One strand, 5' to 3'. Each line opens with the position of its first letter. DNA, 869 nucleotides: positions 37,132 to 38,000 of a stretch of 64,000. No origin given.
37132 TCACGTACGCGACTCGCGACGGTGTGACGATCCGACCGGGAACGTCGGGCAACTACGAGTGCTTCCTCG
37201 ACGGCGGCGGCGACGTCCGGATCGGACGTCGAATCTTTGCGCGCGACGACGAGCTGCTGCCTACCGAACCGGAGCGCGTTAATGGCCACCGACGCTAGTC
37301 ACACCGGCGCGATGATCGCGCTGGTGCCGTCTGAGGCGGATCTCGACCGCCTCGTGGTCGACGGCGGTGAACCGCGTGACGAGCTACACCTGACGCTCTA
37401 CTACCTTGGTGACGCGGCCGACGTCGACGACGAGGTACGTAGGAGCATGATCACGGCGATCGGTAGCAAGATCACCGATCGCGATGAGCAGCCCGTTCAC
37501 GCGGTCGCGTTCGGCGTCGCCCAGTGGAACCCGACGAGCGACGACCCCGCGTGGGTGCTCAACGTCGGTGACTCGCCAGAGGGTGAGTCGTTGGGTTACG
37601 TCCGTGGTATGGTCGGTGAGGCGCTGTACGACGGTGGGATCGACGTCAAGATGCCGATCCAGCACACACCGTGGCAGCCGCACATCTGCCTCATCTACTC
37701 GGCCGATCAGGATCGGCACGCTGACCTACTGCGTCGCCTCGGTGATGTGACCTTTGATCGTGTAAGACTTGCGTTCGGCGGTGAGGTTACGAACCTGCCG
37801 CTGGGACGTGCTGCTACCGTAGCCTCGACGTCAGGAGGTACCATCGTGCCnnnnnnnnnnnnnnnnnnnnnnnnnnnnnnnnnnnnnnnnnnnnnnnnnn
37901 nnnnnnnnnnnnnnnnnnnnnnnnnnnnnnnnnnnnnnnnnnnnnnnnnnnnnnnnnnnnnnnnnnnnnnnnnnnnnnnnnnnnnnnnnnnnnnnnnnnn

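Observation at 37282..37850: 2H-phosphoesterase (LigT)-like domain fused to the N-terminus of the head protease/scaffold polyprotein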

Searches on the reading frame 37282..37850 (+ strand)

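Call 3: search_protein_families(library=pfam, proteins=[window:37282-37850:+], max_evalue=1)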
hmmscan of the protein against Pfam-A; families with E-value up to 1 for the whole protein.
window:37282-37850:+ (189 aa): 1 family
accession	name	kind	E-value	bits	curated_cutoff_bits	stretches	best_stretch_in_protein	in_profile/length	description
PF13563.12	2_5_RNA_ligase2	-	3.7e-05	24.2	27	1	27-158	18-140/152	2'-5' RNA ligase superfamily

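Call 4: search_protein_families(library=phrogs, proteins=[window:37282-37850:+], max_evalue=0.01)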
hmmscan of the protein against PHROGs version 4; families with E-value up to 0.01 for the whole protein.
window:37282-37850:+ (189 aa): 3 families
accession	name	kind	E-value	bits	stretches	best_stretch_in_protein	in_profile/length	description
phrog_2659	-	DNA, RNA and nucleotide metabolism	8.3e-27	94.5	1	2-180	722-888/891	RNA ligase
phrog_18402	-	head and packaging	3.6e-25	89.6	1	4-180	399-562/861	head maturation protease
phrog_14859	-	DNA, RNA and nucleotide metabolism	9.8e-09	35.7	1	3-145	52-187/373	RNA ligase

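Call 5: search_solved_structures(query=window:37282-37850:+, max_evalue=10, show_alignments=3)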
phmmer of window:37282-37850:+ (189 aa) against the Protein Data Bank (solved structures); distinct sequences matched with E-value up to 10: 0.

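Call 7: search_dna_similar(query=window:37282-37850:+, collection=phages, mode=protein, max_rows=40, rows=spread)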
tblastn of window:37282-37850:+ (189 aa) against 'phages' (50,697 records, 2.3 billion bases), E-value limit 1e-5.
Records with a match: 364; places in all: 364; records where one place covers at least 80% of the query: 364.
Best place of each record, by identity: <60% 364.
By first word of the organism name: Mycobacterium 209; Gordonia 132; Streptomyces 17; Rhodococcus 4; Mycolicibacterium 1; Microbacterium 1.
By host as written in the record: Mycobacterium smegmatis mc2 155 159; Gordonia terrae 3612 98; Mycobacterium smegmatis mc#155 26; Gordonia terrae CAG3 12; Gordonia rubripertincta NRRL B-16540 9; Mycobacterium sp. 7; Streptomyces griseus subsp. griseus ATCC 10137 6; Gordonia terrae NRRL B-16283 6; and 19 more.
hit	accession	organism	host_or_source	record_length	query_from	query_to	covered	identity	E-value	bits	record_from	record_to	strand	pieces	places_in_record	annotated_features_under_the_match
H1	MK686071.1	Streptomyces phage Mischief19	Streptomyces mirabilis NRRL B-2400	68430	7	174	89%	49.7%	2e-40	150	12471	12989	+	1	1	12: capsid maturation protease and MuF-like fusion protein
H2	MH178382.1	Streptomyces phage Salete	Streptomyces griseus ATCC 10137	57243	7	177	90%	44.8%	6e-35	135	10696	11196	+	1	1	11: capsid maturation protease and MuF-like fusion protein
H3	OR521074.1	Gordonia phage Kwekel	Gordonia terrae CAG3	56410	7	176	90%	38.1%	9e-18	86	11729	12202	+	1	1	17: RNA ligase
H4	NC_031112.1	Gordonia phage Phinally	Gordonia terrae 3612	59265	3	179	94%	36.1%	1e-13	74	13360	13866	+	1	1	18: head maturation protease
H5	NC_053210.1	Gordonia phage Dexdert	Gordonia terrae 3612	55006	7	176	90%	37.5%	7e-17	83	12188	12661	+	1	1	18: head maturation protease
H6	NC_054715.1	Mycobacterium phage Bigswole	Mycobacterium smegmatis mc2 155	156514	2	189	99%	33.7%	1e-15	79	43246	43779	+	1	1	RNA ligase | hypothetical protein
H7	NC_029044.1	Mycobacterium phage Breeniome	Mycobacterium smegmatis mc2 155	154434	2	189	99%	33.7%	1e-15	79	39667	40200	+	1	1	95: RNA ligase | 96: LysM domain protein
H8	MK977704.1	Gordonia Terrae phage RoadKill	Gordonia terrae CAG3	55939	7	176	90%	36.7%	4e-17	84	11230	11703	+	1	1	15: RNA ligase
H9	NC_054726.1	Gordonia phage Stormageddon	Gordonia terrae CAG3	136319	2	188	99%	32.4%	6e-14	75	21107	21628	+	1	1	17: RNA ligase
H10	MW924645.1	Gordonia phage Sanjuju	Gordonia terrae 3612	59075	5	174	90%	35.0%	3e-10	64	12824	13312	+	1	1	15: RNA ligase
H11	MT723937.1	Gordonia phage JKSyngboy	Gordonia terrae 3612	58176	7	178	91%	34.1%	7e-14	74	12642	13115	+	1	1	16: capsid maturation protease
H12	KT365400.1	Mycobacterium phage ErnieJ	Mycobacterium smegmatis mc2 155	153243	2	167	88%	34.7%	2e-16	82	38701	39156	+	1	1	RNA ligase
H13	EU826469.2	Mycobacterium phage ScottMcG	Mycobacterium sp.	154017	2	167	88%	34.7%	2e-16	82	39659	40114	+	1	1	92: RNA ligase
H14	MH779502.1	Mycobacterium phage FudgeTart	Mycobacterium smegmatis mc2 155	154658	2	167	88%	34.7%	2e-16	82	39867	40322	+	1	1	95: RNA ligase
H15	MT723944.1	Mycobacterium phage ChaylaJr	Mycobacterium smegmatis mc#155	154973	2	167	88%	34.7%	2e-16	82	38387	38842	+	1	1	90: RNA ligase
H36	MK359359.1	Mycobacterium phage Colt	Mycobacterium smegmatis mc2 155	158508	2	167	88%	32.9%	3e-15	78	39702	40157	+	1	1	85: RNA ligase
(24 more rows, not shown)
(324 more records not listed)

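Call 8: get_annotated_region(hit=H1, flank=6000)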
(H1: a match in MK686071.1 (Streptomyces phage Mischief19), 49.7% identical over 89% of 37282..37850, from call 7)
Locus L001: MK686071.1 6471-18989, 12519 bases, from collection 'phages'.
description: Streptomyces phage Mischief19, complete genome.
organism: Streptomyces phage Mischief19 (NCBI taxid 2562344)
taxonomy: Viruses; Duplodnaviria; Heunggongvirae; Uroviricota; Caudoviricetes; Woodruffvirus
host: Streptomyces mirabilis NRRL B-2400; source: soil; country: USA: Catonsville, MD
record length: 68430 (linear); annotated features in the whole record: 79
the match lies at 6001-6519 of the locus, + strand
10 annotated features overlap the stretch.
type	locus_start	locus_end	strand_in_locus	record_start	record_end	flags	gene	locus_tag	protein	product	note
CDS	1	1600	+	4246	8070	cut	8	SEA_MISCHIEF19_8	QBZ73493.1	tape measure protein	-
CDS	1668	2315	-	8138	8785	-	9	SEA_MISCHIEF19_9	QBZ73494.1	hypothetical protein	-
CDS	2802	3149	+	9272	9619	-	10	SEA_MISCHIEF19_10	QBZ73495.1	hypothetical protein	-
CDS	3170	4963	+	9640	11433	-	11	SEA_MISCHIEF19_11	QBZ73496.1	portal protein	-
CDS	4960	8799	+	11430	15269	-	12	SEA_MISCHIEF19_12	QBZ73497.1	capsid maturation protease and MuF-like fusion protein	-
CDS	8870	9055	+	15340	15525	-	13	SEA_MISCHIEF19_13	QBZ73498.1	hypothetical protein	-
CDS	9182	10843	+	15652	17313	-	14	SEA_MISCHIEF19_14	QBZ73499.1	major capsid hexamer protein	-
CDS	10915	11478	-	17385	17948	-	15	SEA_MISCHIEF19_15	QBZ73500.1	hypothetical protein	-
CDS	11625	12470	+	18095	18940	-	16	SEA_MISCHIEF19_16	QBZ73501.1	hypothetical protein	-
CDS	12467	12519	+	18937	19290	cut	17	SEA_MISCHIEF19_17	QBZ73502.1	hypothetical protein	-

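Call 9: get_annotated_region(hit=H3, flank=5000)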
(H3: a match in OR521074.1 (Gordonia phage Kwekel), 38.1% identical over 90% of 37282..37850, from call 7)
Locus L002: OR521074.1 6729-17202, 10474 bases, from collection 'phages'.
description: Gordonia phage Kwekel, complete genome.
organism: Gordonia phage Kwekel (NCBI taxid 3077820)
taxonomy: Viruses; Duplodnaviria; Heunggongvirae; Uroviricota; Caudoviricetes; Dexdertvirus
host: Gordonia terrae CAG3; source: soil; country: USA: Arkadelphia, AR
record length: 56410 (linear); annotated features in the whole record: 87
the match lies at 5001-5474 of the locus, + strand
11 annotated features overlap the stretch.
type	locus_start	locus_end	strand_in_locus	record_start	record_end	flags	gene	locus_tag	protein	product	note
CDS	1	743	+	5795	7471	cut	13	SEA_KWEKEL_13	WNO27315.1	portal protein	-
CDS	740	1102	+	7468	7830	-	14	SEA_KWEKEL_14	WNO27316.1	hypothetical protein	-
CDS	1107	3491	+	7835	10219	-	15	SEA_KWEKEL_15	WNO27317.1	hypothetical protein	Hypothetical Protein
CDS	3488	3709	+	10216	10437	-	16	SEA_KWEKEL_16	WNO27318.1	hypothetical protein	-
CDS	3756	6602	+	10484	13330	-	17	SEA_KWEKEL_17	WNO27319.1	RNA ligase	-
CDS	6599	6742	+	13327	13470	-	18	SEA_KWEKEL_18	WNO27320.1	hypothetical protein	-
CDS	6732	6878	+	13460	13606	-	19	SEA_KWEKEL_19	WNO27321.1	hypothetical protein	-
CDS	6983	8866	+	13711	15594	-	20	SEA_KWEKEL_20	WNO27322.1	major capsid hexamer protein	-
CDS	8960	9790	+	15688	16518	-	21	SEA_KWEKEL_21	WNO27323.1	hypothetical protein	-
CDS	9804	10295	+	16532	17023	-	22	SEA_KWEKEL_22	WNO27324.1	hypothetical protein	-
CDS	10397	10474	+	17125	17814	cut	23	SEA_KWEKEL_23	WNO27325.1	major tail protein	-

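Call 10: get_annotated_region(hit=H13, flank=5000)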
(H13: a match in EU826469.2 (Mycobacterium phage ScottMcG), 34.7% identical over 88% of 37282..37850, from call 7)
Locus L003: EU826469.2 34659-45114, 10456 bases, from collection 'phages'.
description: Mycobacterium phage ScottMcG, complete genome.
organism: Mycobacterium phage ScottMcG (NCBI taxid 546807)
taxonomy: Viruses; Duplodnaviria; Heunggongvirae; Uroviricota; Caudoviricetes; Ceeclamvirinae; Bixzunavirus; Bixzunavirus Bxz1
host: Mycobacterium sp.; source: -; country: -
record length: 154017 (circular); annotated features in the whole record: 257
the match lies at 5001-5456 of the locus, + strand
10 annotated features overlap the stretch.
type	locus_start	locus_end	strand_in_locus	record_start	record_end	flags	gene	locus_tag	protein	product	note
CDS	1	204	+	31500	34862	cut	85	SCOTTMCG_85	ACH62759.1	hypothetical protein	-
CDS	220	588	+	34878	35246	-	86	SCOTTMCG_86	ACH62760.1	hypothetical protein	-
CDS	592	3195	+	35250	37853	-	87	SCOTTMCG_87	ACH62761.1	hypothetical protein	-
CDS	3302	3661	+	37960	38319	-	88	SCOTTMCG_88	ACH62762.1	hypothetical protein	-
CDS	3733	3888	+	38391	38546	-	89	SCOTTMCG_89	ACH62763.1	hypothetical protein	-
CDS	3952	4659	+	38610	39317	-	90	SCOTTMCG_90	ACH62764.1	ThyX-like thymidylate synthase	ThyX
CDS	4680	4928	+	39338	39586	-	91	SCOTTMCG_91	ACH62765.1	hypothetical protein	-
CDS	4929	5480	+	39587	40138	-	92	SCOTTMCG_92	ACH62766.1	RNA ligase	-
CDS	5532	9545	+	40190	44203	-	93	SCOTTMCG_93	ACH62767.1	hypothetical protein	putative LPXTG-motif cell wall anchor protein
CDS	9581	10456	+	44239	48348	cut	94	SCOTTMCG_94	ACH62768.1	hypothetical protein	tape measure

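Call 11: find_homologous_proteins(query=window:37282-37850:+, max_evalue=0.001)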
Query window:37282-37850:+ (189 aa): 81 proteins with E <= 0.001 among 481 candidates.
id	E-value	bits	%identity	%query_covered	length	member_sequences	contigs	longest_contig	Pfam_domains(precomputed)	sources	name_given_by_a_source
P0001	2.7e-64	234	63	96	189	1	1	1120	PF13563.13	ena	-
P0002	2.0e-60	222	60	100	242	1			PF13563.13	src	-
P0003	1.2e-45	174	49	96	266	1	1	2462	PF13563.13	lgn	-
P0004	3.5e-44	169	50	90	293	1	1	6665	PF13563.13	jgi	-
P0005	1.0e-43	167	49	90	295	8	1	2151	-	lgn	-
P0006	1.8e-43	167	47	96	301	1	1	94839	PF13563.13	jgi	jgi:2'-5' RNA ligase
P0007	7.5e-43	165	49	91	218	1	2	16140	PF13563.13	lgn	-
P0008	9.5e-43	164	47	93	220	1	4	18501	PF13563.13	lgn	-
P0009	1.3e-42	164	49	92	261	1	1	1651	PF13563.13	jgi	jgi:2'-5' RNA ligase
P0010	1.7e-42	163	49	91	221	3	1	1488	PF13563.13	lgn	-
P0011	1.8e-42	163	48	94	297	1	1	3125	PF13563.13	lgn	-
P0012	2.0e-42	163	50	88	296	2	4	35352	PF13563.13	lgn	-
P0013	2.1e-42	163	46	95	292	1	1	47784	PF13563.13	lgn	-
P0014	4.6e-42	162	49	90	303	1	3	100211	PF13563.13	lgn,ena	-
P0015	3.0e-41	159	48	93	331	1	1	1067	-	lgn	-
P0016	4.6e-41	159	49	88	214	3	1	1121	PF13563.13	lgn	-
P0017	5.1e-41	159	49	88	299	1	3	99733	PF13563.13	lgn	-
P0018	8.7e-41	158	50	88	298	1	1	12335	PF13563.13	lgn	-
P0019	9.0e-41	158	49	88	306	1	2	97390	PF13563.13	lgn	-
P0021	2.2e-40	156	47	93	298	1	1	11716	PF13563.13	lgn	-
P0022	2.8e-40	156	47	89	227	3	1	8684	PF13563.13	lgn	-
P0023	3.1e-40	156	46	97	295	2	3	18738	PF13563.13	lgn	-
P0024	4.2e-40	156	46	91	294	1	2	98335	PF13563.13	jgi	jgi:2'-5' RNA ligase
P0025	5.1e-40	155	48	88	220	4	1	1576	PF13563.13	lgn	-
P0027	1.1e-39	154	47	90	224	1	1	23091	PF13563.13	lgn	-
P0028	1.6e-39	154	49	88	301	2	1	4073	PF13563.13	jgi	jgi:2'-5' RNA ligase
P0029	1.8e-39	153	48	88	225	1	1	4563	PF13563.13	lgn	-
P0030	2.1e-39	153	46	88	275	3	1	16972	PF13563.13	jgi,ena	jgi:2'-5' RNA ligase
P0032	2.5e-39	153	44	98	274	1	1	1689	PF13563.13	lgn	-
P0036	1.7e-38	150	48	88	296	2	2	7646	PF13563.13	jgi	jgi:2''-5'' RNA ligase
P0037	1.9e-38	150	49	94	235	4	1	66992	PF13563.13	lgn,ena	-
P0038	2.2e-38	150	46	91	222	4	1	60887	PF13563.13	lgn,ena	-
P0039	2.5e-38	150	48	95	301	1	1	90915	PF13563.13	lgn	-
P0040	2.5e-38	150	49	87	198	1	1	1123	PF13563.13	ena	-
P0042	4.8e-38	149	47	88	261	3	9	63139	PF13563.13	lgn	-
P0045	1.3e-35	141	45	91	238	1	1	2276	PF13563.13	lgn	-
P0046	5.4e-34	136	46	95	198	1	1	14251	PF13563.13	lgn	-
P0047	2.8e-33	133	46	96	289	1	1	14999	PF13563.13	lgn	-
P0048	2.5e-32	130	43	89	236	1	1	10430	PF13563.13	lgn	-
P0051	7.0e-30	122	39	93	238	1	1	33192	-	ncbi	-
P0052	7.7e-30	122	45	90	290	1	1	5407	PF13563.13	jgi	jgi:2'-5' RNA ligase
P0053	2.0e-29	121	43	94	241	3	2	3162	PF13563.13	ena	-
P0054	2.2e-29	121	45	88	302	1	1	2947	PF13563.13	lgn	-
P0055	6.9e-29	119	41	89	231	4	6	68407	PF13563.13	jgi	-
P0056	2.2e-28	117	43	89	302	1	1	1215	PF13563.13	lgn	-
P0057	2.3e-28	117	41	94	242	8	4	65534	PF13563.13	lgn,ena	-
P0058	2.4e-28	117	40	92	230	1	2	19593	PF13563.13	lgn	-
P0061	2.1e-27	114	43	89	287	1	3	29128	PF13563.13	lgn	-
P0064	5.8e-27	113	41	92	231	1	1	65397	PF13563.13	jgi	jgi:2'-5' RNA ligase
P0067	4.3e-26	110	41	89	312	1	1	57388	PF13563.13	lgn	-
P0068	6.3e-26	109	40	89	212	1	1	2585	PF13563.13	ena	-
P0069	6.4e-26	109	42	89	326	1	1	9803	PF13563.13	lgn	-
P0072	2.8e-25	107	44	88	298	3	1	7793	PF13563.13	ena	-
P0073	6.7e-25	106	40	89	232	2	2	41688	PF13563.13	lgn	-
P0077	6.5e-23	100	40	90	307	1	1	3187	PF13563.13,PF23474.2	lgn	-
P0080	6.6e-21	93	38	89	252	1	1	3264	PF13563.13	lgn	-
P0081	2.5e-19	88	41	88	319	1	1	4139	PF13563.13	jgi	jgi:2'-5' RNA ligase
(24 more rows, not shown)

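Call 21: predict_structure(alignment_id=A1)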
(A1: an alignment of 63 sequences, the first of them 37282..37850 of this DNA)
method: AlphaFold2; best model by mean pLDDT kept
length: 189 residues; sequences in the alignment: 63
mean_pLDDT: 91.7   pTM: 0.86
mean pLDDT of the five models: 91.7, 91.5, 91.5, 91.3, 90.6
residues with pLDDT >= 90: 161; 70-90: 9; 50-70: 14; < 50: 5
segments of 3 or more residues with pLDDT < 50: 1-3
pLDDT, mean of each block of 10 residues (from residue 1): 65 98 97 98 96 98 92 98 96 96 95 96 93 98 96 98 97 77 53
secondary structure, 60 per line:
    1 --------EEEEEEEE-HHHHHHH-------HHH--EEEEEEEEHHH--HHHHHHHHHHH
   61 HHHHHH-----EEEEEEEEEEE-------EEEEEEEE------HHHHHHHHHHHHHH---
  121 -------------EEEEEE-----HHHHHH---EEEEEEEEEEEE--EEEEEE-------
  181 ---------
elements in order: E9-16 H18-24 E37-44 H50-66 E72-82 E90-97 H104-117 E134-139 H145-150 E154-165 E168-173

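Call 25: fold_search(model_id=the predicted structure, library=pdb)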
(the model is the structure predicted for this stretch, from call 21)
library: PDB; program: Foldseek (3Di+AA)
matches with E <= 10: 389; with E <= 0.001: 36
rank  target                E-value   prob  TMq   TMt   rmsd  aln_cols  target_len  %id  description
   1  5ldm_A                4.2e-07  1.00  0.54  0.58   5.0       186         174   17  Crystal structure of E.coli LigT complexed with 2'-AMP (released 2017-01-18)
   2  4qak_A                2.0e-06  1.00  0.49  0.54   6.3       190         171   16  Crystal structure of phosphoesterase (released 2014-10-22)
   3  4qak_B                2.4e-06  1.00  0.52  0.56   5.5       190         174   16  Crystal structure of phosphoesterase (released 2014-10-22)
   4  5ldm_B                2.4e-06  1.00  0.51  0.55   5.4       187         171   17  Crystal structure of E.coli LigT complexed with 2'-AMP (released 2017-01-18)
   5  5ldi_D                2.5e-06  1.00  0.53  0.57   5.1       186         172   17  Crystal structure of E.coli LigT in apo form (released 2017-01-18)
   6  8tuk                  5.3e-06  1.00  0.55  0.39   5.9       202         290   15  Alvinella ASCC1 KH and Phosphodiesterase/Ligase Domain (released 2024-07-10)
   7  5v1m                  6.6e-06  1.00  0.57  0.58   4.8       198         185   15  Structure of human Usb1 with uridine 5'-monophosphate (released 2017-08-16)
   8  4h7w                  1.0e-05  1.00  0.51  0.51   5.3       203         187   14  Crystal Structure of Human C16orf57 (released 2013-02-06)
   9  1iuh                  1.0e-05  1.00  0.53  0.55   5.6       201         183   20  Crystal structure of TT0787 of thermus thermophilus HB8 (released 2003-06-17)
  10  9q2y_A                1.2e-05  1.00  0.50  0.57   7.4       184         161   16  Phosphodiesterase from Burkholderia phage BCSR5 in the open lid conformation (released 2025-11-05)
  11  9q2g                  1.2e-05  1.00  0.47  0.53   6.6       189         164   18  Phosphodiesterase from Burkholderia phage BCSR5 in the closed lid conformation (released 2025-11-05)
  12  5ldo_D                1.4e-05  1.00  0.49  0.54   5.4       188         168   18  Crystal structure of E.coli LigT complexed with 3'-AMP (released 2017-01-18)
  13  5ldi_A                2.0e-05  1.00  0.52  0.55   5.4       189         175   17  Crystal structure of E.coli LigT in apo form (released 2017-01-18)
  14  5h7e                  2.1e-05  1.00  0.50  0.52   6.3       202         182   18  Crystal Structure of native drCPDase (released 2017-09-27)
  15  6pgl_A                2.8e-05  1.00  0.52  0.46   6.5       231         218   14  Structure of Kluyveromyces marxianus Usb1 with uridine monophosphate (released 2019-12-11)
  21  7t26                  3.7e-05  1.00  0.42  0.56   5.3       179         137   18  Structure of phage FBB1 anti-CBASS nuclease Acb1 in apo state (released 2022-04-20)
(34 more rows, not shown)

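Call 27: find_encoding_contigs(protein=P0006, flank=8000, max_places=2)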
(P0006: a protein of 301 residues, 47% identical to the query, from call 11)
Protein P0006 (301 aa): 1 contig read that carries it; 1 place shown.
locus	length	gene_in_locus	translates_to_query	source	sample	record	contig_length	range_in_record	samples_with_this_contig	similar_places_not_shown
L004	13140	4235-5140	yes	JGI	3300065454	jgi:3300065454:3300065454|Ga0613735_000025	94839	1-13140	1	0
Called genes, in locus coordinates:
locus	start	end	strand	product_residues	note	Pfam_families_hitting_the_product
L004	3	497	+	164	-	?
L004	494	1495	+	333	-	-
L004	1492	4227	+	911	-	PF03496:ADPrib_exo_Tox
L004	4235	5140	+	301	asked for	PF13563:2_5_RNA_ligase2 (weak)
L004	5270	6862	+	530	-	-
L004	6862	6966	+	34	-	-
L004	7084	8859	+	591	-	-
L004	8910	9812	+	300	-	-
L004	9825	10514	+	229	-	-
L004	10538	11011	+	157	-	-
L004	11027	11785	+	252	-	PF13313:DUF4082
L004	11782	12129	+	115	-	-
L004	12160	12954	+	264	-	-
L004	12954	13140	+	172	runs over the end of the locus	-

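Call 28: find_encoding_contigs(protein=P0051, flank=8000, max_places=2)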
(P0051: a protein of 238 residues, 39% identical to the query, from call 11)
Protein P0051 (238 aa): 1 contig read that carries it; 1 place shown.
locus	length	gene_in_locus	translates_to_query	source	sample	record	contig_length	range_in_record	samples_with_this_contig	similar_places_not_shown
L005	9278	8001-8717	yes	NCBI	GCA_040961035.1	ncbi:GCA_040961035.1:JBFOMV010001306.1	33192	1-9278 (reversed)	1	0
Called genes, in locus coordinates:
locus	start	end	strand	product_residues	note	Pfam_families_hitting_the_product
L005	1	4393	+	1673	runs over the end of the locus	PF04233:Phage_Mu_F, PF03496:ADPrib_exo_Tox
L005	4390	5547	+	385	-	PF06414:Zeta_toxin, PF13671:AAA_33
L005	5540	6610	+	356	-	PF03496:ADPrib_exo_Tox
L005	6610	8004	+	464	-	-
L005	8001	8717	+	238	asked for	-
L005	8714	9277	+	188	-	?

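Call 29: find_encoding_contigs(protein=P0057, flank=8000, max_places=2)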
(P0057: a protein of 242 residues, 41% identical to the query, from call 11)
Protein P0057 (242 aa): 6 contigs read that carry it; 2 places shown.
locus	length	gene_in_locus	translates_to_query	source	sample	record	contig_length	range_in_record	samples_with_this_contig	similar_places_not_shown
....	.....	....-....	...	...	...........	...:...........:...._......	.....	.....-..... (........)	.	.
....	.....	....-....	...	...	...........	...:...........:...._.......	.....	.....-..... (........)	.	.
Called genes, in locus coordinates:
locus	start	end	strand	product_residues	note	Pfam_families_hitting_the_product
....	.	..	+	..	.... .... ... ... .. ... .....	-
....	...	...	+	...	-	-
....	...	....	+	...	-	-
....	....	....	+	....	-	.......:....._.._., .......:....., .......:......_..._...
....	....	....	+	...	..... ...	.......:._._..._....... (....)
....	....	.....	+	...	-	-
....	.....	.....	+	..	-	-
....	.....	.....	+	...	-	-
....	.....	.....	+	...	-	-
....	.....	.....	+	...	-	-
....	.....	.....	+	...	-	-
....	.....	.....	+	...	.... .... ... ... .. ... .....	-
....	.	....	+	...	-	?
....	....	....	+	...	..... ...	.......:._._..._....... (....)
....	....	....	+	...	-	-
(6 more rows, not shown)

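Call 30: find_encoding_contigs(protein=P0037, flank=8000, max_places=2)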
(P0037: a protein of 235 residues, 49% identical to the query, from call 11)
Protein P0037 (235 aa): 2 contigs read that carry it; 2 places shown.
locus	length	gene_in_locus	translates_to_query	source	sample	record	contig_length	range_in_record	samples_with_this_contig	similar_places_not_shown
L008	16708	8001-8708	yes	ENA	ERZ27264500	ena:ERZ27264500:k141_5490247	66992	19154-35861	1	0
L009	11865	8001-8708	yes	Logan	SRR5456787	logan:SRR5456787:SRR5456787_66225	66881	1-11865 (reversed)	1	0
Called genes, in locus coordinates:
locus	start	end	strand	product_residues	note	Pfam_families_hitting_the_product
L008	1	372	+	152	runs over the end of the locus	PF04686:SsgA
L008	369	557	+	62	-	-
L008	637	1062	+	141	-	PF07098:DUF1360 (faint)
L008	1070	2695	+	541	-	-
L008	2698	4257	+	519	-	PF04233:Phage_Mu_F, PF03496:ADPrib_exo_Tox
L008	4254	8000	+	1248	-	PF03496:ADPrib_exo_Tox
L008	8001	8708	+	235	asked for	PF13563:2_5_RNA_ligase2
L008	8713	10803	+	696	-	PF20223:DUF6582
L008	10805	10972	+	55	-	-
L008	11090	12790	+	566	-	-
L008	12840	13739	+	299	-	-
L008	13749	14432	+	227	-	-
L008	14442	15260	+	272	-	-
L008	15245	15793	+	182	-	-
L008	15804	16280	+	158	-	-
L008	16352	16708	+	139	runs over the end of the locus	-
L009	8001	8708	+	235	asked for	PF13563:2_5_RNA_ligase2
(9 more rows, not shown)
